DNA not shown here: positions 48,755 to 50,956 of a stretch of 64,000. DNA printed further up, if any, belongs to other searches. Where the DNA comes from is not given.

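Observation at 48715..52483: AT-rich island between engB and tRNA-Asn carrying a NucS-like nuclease plus OLD-family ATPase/Toprim pair: candidate undescribed anti-phage defence system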

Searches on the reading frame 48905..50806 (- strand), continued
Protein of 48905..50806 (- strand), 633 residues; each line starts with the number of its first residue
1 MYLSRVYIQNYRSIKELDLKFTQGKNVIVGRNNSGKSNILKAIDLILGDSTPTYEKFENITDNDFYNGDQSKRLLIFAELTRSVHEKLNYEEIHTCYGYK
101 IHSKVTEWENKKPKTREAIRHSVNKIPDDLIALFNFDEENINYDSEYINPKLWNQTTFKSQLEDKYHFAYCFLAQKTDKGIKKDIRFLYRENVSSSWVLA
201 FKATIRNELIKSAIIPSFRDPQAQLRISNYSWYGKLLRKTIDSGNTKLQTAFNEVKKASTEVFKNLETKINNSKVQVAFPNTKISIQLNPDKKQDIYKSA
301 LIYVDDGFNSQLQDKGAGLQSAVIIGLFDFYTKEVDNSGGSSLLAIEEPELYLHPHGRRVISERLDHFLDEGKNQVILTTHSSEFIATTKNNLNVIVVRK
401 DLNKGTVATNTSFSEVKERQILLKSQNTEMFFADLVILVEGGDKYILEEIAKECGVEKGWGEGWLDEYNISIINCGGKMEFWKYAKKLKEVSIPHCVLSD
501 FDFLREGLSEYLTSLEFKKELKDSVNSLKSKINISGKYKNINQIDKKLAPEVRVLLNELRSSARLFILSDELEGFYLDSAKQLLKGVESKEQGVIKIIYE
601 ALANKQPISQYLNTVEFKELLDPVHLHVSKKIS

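Call 24: search_protein_families(library=padloc, proteins=[L083:2-1219:+, L089:3329-5995:+, L089:8042-9151:+, L095:3755-4429:+, L099:4601-5995:+, L099:7988-9256:+, L108:247-1449:+, L109:5151-5999:+, L082:2136-2813:+, L086:2161-3066:+], max_evalue=0.001)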
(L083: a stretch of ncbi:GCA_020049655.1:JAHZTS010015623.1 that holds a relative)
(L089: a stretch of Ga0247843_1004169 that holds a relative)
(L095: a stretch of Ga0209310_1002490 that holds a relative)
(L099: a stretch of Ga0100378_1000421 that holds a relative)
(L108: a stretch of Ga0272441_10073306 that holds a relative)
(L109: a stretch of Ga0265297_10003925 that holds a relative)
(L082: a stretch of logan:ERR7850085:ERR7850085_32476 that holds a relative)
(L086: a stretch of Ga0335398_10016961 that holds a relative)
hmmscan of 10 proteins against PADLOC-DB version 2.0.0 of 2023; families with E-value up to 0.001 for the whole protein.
L083:2-1219:+ (405 aa): 6 families
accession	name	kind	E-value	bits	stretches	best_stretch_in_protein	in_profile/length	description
PDLC00662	HmaC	-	6.2e-28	95.5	1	4-382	515-919/941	AAA+ ATPase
PDLC02781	SspC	-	1.5e-06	24.3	1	67-150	551-634/1104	SspC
PDLC02779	SspC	-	3e-06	23.3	1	78-150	563-635/1054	SspC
PDLC02780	SspC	-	2.9e-05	20.2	1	72-176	545-651/1045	SspC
PDLC02770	SspC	-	9.1e-05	18.7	1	97-177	566-646/1047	SspC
PDLC02775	SspC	-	0.00019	17.3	1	78-143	572-637/1064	SspC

L089:3329-5995:+ (888 aa): 8 families
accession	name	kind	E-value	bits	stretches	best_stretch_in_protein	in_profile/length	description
PDLC03648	REase_III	-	2.1e-160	533.7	2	81-467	1-401/871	Type III restriction enzyme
PDLC03647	REase_III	-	3.2e-17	60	2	366-454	500-587/989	Type III restriction enzyme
PDLC03650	REase_III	-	5e-15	53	1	197-463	222-463/898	Type III restriction enzyme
PDLC03651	REase_III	-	1.6e-11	41.1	2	64-222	71-210/873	Type III restriction enzyme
PDLC03653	REase_III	-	8.8e-10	35.3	1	201-440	261-489/883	Type III restriction enzyme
PDLC03047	REase_I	-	2.1e-07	27.1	1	368-467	652-751/1107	Type I restriction enzyme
PDLC03659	mREase_IV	-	5.1e-06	22.6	1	202-418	338-552/945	Type IV methyl-directed restriction enzyme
PDLC04786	PDC-S01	-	1.3e-05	22.2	1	802-872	358-426/439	-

L089:8042-9151:+ (369 aa): 10 families
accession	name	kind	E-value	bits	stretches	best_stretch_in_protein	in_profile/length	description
PDLC04913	PDC-S11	-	4.4e-159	527.5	1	1-367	1-368/375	-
PDLC04910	PDC-S11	-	1.7e-71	239.4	1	1-357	1-349/359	-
PDLC04909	PDC-S11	-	4.9e-68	228.2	1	3-358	3-341/347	-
PDLC04915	PDC-S11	-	1.2e-55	187.3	1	1-220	1-219/379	-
PDLC04914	PDC-S11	-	4.9e-47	158.6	2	204-366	145-311/314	-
PDLC04916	PDC-S11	-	4.8e-40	135.7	1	6-213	5-202/358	-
PDLC04912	PDC-S11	-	2.7e-34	116.8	2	145-363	98-310/313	-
PDLC04911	PDC-S11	-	6.6e-33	112.3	2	203-363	157-312/318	-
PDLC04944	PDC-S18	-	6.7e-08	30.2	1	15-110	11-103/307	-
PDLC04974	PDC-S26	-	0.00064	17.1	1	60-137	107-174/401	-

L095:3755-4429:+ (224 aa): 0 families

L099:4601-5995:+ (464 aa): 53 families (the best 25 are shown)
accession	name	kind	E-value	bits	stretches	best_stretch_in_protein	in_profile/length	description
PDLC03095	Specificity_I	-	8.4e-33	111.8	2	13-217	253-454/473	Type I specificity subunit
PDLC04137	mad5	-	2e-27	94.4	1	63-449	28-391/392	mads_5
PDLC03120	Specificity_I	-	9.1e-25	85.8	1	15-455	21-457/515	Type I specificity subunit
PDLC03179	Specificity_I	-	5.8e-23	79.6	2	56-186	414-543/589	Type I specificity subunit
PDLC03155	Specificity_I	-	2.1e-22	77.6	1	1-186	1-191/520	Type I specificity subunit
PDLC03087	Specificity_I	-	1.2e-21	75.2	2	47-184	25-163/418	Type I specificity subunit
PDLC03079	Specificity_I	-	1e-20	72.4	2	59-216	271-428/470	Type I specificity subunit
PDLC03181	Specificity_I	-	3.9e-20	70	2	208-451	197-438/454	Type I specificity subunit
PDLC03168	Specificity_I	-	4.8e-20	70.5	2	58-186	24-150/459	Type I specificity subunit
PDLC03072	Specificity_I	-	1.4e-19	68.5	2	46-187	246-389/448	Type I specificity subunit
PDLC03105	Specificity_I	-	1.5e-19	68.8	2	49-184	250-384/448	Type I specificity subunit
PDLC03169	Specificity_I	-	1.8e-19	68.5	2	50-184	234-368/461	Type I specificity subunit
PDLC03084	Specificity_I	-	1.9e-19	68.3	2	59-184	218-343/392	Type I specificity subunit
PDLC03100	Specificity_I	-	2.3e-19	68.1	2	50-216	209-377/392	Type I specificity subunit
PDLC03108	Specificity_I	-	2.7e-18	64.5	2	56-221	262-424/452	Type I specificity subunit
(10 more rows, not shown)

L099:7988-9256:+ (422 aa): 1 family
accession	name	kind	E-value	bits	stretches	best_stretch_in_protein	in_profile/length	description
PDLC03865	LmuB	-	0.00015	18.1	1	5-396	511-840/1007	-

L108:247-1449:+ (400 aa): 115 families (the best 25 are shown)
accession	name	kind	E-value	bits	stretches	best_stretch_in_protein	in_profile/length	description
PDLC03068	Specificity_I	-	1e-76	256.7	1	10-396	3-398/403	Type I specificity subunit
PDLC03099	Specificity_I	-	2.3e-73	245.6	3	10-239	4-213/405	Type I specificity subunit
PDLC03136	Specificity_I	-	2.6e-72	241.7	1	109-396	3-306/316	Type I specificity subunit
PDLC03063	Specificity_I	-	1.7e-65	219.6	3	226-351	3-128/369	Type I specificity subunit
PDLC03163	Specificity_I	-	7.9e-64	214.3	2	10-242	3-239/434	Type I specificity subunit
PDLC03086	Specificity_I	-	2.8e-60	202.6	2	12-205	4-202/458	Type I specificity subunit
PDLC03089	Specificity_I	-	2.1e-58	196.5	3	9-257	3-271/446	Type I specificity subunit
PDLC03172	Specificity_I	-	2.3e-57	193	2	58-243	55-237/431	Type I specificity subunit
PDLC03168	Specificity_I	-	4.4e-53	179.4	3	9-205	3-194/459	Type I specificity subunit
PDLC03092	Specificity_I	-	2.8e-48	163.2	2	105-254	92-236/397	Type I specificity subunit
PDLC03066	Specificity_I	-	1.5e-47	160.3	2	107-396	116-435/441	Type I specificity subunit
PDLC03164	Specificity_I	-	1.9e-46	157.2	1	14-395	6-396/409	Type I specificity subunit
PDLC03054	Specificity_I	-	6.4e-43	144.7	2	224-351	6-133/401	Type I specificity subunit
PDLC03154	Specificity_I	-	6.8e-42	142.4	1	10-393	3-393/406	Type I specificity subunit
PDLC03116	Specificity_I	-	6.6e-40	135.6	1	224-352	11-139/409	Type I specificity subunit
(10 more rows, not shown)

L109:5151-5999:+ (282 aa): 1 family
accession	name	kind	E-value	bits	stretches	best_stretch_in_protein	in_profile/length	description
PDLC02347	AbiJ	-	2.4e-19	68.1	1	98-275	103-275/281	AbiJ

L082:2136-2813:+ (225 aa): 1 family
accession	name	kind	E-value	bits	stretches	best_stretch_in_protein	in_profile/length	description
PDLC04815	PDC-S02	-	3.8e-05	21.2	1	56-112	252-308/346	-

L086:2161-3066:+ (301 aa): 6 families
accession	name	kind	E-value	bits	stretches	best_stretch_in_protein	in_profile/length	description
PDLC04945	PDC-S18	-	4.2e-134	444.6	1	1-300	1-301/302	-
PDLC04946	PDC-S18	-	1.4e-60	203.2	1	3-298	23-318/365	-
PDLC04915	PDC-S11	-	2.4e-06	25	1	1-86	1-95/379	-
PDLC04916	PDC-S11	-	6.7e-06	23.4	1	9-88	12-93/358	-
PDLC04909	PDC-S11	-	1.1e-05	23.2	1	1-75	1-83/347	-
PDLC04913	PDC-S11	-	0.00041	17.5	1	38-87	44-96/375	-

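Call 32: find_encoding_contigs(protein=P0123, flank=6000, max_places=2)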
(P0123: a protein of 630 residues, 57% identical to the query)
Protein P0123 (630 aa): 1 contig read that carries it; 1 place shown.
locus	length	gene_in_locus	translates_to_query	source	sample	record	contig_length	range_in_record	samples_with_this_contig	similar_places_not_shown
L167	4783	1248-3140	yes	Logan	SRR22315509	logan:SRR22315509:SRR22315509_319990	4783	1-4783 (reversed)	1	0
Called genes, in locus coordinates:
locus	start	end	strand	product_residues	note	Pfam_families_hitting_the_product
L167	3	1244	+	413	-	?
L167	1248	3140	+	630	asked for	PF02463:SMC_N, PF11398:DUF2813 (weak), PF13175:AAA_15, PF13476:AAA_23, PF13304:AAA_21, PF20469:OLD-like_TOPRIM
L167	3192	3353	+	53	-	-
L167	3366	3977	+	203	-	-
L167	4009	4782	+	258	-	?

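Call 34: search_solved_structures(query=window:48905-50806:-, max_evalue=0.001)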
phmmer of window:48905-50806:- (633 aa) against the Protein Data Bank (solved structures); distinct sequences matched with E-value up to 0.001: 22.
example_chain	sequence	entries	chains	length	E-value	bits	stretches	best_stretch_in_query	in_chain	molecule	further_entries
6p74_A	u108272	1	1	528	1.8e-21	79.6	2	312-503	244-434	Putative ATP-dependent endonuclease of the OLD family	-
4nci_A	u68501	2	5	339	1.2e-06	30.6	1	1-44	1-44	DNA double-strand break repair Rad50 ATPase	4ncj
4nck_A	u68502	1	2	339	1.3e-06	30.5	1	1-44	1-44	DNA double-strand break repair Rad50 ATPase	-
3qkt_A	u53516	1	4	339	1.3e-06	30.5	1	1-44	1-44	DNA double-strand break repair rad50 ATPase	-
3qku_A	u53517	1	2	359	1.4e-06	30.4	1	1-44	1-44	DNA double-strand break repair rad50 ATPase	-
4nch_A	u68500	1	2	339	2.4e-06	29.6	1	1-44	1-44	DNA double-strand break repair Rad50 ATPase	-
5z67_A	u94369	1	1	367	2.4e-06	29.6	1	1-51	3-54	DNA replication and repair protein RecF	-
5z69_A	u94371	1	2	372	2.4e-06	29.6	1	1-51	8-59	DNA replication and repair protein RecF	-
5z68_A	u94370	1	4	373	2.4e-06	29.6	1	1-51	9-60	DNA replication and repair protein RecF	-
9n69_A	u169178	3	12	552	1.5e-05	27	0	2-49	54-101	AAA family ATPase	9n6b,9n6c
5h66_A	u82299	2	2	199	1.9e-05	26.6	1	1-84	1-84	Chromosome partition protein Smc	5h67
3zgx_A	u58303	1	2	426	6.4e-05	24.9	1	1-84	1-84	CHROMOSOME PARTITION PROTEIN SMC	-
5xg3_A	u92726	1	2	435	6.7e-05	24.8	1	1-84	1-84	Chromosome partition protein Smc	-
8roj_A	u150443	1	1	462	8.5e-05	24.5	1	1-50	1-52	Structural maintenance of chromosomes protein 3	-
8p0a_B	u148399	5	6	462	8.6e-05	24.5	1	1-50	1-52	Structural maintenance of chromosomes protein 3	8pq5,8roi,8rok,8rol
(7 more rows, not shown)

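Call 59: search_dna_similar(query=window:48905-50806:-, collection=plasmids, mode=protein, max_rows=25, max_evalue=1e-40)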
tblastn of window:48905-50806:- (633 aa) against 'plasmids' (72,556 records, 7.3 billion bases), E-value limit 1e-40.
Records with a match: 3; places in all: 3; records where one place covers at least 80% of the query: 3.
Best place of each record, by identity: <60% 3.
By first word of the organism name: Geobacillus 1; Methanomethylovorans 1; Thermus 1.
By predicted mobility (MOB-suite, as given by PLSDB): non-mobilizable 3.
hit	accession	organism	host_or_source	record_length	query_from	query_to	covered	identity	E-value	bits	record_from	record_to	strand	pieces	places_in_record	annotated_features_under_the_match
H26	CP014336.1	Geobacillus thermoleovorans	Single cell,soil near hot water effluent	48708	1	625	99%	31.7%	4e-86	301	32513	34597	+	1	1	none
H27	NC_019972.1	Methanomethylovorans hollandica DSM 15978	-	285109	1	619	98%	29.0%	3e-74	267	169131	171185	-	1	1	AAA family ATPase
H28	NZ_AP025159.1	Thermus thermophilus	-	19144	1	604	95%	28.0%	2e-53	205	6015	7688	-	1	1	AAA family ATPase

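Call 63: search_protein_families(library=pfam, proteins=[L086:3252-5687:+, L086:5690-6715:-, L089:30-1430:+, L089:1423-3348:+, L093:14-1540:+, L093:1658-3316:+, L167:3-1244:+, L095:6429-8414:+, L091:3866-5914:+, L089:9158-14025:+], max_evalue=0.001)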
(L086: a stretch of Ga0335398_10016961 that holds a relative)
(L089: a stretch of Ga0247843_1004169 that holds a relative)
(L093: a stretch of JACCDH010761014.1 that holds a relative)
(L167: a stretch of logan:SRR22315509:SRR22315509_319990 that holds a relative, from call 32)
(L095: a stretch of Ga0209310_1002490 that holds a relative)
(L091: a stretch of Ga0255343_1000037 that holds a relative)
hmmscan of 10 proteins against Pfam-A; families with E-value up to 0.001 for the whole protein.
L086:3252-5687:+ (811 aa): 1 family
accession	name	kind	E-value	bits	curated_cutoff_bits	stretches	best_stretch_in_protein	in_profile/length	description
PF00082.27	Peptidase_S8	-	9.6e-26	91.2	21.8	1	275-594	5-279/288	Subtilase family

L086:5690-6715:- (341 aa): 2 families
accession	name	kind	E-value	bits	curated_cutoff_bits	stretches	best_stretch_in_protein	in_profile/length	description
PF00004.35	AAA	-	3.5e-31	108.8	21.2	1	129-254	1-130/131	ATPase family associated with various cellular activities (AAA)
PF05496.18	RuvB_N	-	1.4e-05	25.4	27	1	91-198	5-98/159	Holliday junction DNA helicase RuvB P-loop domain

L089:30-1430:+ (466 aa): 1 family
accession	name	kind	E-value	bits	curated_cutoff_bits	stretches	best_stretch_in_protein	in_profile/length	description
PF01555.25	N6_N4_Mtase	-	5.8e-35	121.7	26.7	1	2-265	32-216/221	DNA methylase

L089:1423-3348:+ (641 aa): 1 family
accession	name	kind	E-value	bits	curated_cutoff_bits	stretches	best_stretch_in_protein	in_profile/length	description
PF10592.14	AIPR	-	6.1e-36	125.1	25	1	283-625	2-297/308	AIPR protein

L093:14-1540:+ (508 aa): 2 families
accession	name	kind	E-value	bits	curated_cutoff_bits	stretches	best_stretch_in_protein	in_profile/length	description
PF13749.12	HATPase_c_4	-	1e-08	35.5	26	1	264-337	9-82/89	Putative ATP-dependent DNA helicase recG C-terminal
PF04326.19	SLFN_AlbA_2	-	1.5e-05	26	25.3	1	2-85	36-116/118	Schlafen, AlbA_2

L093:1658-3316:+ (552 aa): 1 family
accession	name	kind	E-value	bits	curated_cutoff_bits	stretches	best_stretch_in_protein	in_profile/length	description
PF01555.25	N6_N4_Mtase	-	2.8e-51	175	26.7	1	68-359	1-216/221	DNA methylase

L167:3-1244:+ (413 aa): 0 families

L095:6429-8414:+ (661 aa): 2 families
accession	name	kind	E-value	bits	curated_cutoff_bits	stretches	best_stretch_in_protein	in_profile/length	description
PF13589.12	HATPase_c_3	-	6e-19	68.9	25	1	29-134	6-104/137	Histidine kinase-, DNA gyrase B-, and HSP90-like ATPase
PF17942.8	Morc6_S5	-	1.8e-05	25.2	26.2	1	200-301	16-112/139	Morc6 ribosomal protein S5 domain 2-like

L091:3866-5914:+ (682 aa): 3 families
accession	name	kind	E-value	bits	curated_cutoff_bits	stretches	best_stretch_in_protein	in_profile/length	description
PF13337.12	BrxL_ATPase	-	4e-126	420.5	25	1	157-473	1-313/313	Lon-like protease BrxL-like, ATPase domain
PF20442.3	BrxL_N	-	9.8e-49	165.1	28.2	1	14-144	2-132/132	BREX system Lon protease-like protein BrxL N-terminal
PF05362.19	Lon_C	-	3.9e-16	59.7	21.1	1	517-679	41-203/205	Lon protease (S16) C-terminal proteolytic domain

L089:9158-14025:+ (1622 aa): 1 family
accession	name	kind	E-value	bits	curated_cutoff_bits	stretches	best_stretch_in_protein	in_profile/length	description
PF25794.1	SACS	-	1.1e-07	32.3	32.8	1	134-228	32-122/247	Sacsin domain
